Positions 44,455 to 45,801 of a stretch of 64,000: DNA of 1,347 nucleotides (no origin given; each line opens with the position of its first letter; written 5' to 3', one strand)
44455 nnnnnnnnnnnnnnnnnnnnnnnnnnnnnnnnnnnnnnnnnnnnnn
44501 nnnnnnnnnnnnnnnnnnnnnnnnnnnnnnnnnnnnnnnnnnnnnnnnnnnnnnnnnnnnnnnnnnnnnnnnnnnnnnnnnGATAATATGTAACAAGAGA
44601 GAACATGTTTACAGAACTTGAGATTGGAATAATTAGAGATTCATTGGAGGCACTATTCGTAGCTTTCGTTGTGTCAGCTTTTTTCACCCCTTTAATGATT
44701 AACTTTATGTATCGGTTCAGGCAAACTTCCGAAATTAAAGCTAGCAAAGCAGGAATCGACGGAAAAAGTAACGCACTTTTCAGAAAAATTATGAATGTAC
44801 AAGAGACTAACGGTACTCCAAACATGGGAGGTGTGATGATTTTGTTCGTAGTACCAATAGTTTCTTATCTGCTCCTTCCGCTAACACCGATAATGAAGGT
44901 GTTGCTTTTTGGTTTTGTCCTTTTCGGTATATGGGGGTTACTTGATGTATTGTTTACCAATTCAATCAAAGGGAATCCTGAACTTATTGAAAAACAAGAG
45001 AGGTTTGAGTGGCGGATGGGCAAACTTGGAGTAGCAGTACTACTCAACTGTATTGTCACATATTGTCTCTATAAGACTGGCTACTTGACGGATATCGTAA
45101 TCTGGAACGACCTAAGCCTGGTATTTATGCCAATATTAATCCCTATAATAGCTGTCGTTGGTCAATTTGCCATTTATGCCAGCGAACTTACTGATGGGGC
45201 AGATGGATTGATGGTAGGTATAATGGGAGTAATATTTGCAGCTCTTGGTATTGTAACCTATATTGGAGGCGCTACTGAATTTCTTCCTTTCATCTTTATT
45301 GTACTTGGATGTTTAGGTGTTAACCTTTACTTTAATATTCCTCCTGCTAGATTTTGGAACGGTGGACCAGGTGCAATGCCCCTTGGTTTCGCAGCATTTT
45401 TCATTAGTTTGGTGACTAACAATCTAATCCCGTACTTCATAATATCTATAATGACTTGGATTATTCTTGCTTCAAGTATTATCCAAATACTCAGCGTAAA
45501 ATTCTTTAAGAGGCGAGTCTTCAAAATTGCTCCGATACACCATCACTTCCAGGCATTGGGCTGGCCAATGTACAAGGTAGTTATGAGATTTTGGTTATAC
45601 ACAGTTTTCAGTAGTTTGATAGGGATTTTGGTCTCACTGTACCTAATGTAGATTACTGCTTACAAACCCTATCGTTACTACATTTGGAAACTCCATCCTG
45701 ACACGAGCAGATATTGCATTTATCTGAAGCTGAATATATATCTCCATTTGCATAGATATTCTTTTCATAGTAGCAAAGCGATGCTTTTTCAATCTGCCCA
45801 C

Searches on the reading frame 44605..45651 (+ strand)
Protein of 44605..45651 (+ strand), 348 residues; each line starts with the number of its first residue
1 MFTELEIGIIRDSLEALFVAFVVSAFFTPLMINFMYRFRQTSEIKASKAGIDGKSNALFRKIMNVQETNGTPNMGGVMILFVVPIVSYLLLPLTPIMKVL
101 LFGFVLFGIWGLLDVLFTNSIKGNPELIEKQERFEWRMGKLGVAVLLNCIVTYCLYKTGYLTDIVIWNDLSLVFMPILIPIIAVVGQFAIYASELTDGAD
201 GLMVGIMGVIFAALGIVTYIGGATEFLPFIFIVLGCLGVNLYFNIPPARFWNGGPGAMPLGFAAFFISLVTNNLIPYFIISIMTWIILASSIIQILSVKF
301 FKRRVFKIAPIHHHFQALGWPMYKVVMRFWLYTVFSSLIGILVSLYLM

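Call 59: search_protein_families(library=ncbifam, proteins=[window:44605-45651:+], max_evalue=1e-10)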
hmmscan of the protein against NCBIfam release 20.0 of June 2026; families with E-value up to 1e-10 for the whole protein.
window:44605-45651:+ (348 aa): 2 families
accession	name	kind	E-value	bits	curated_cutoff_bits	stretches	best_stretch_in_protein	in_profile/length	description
TIGR00445.1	mraY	equivalog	9e-34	117.4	192.05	1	66-343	30-316/321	phospho-N-acetylmuramoyl-pentapeptide-transferase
NF053644.1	MraY_archaea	equivalog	8.7e-19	68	450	1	145-341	154-340/340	pseudomurein biosynthesis MraY family phospho-N-acetylmuramoyl-pentapeptide-transferase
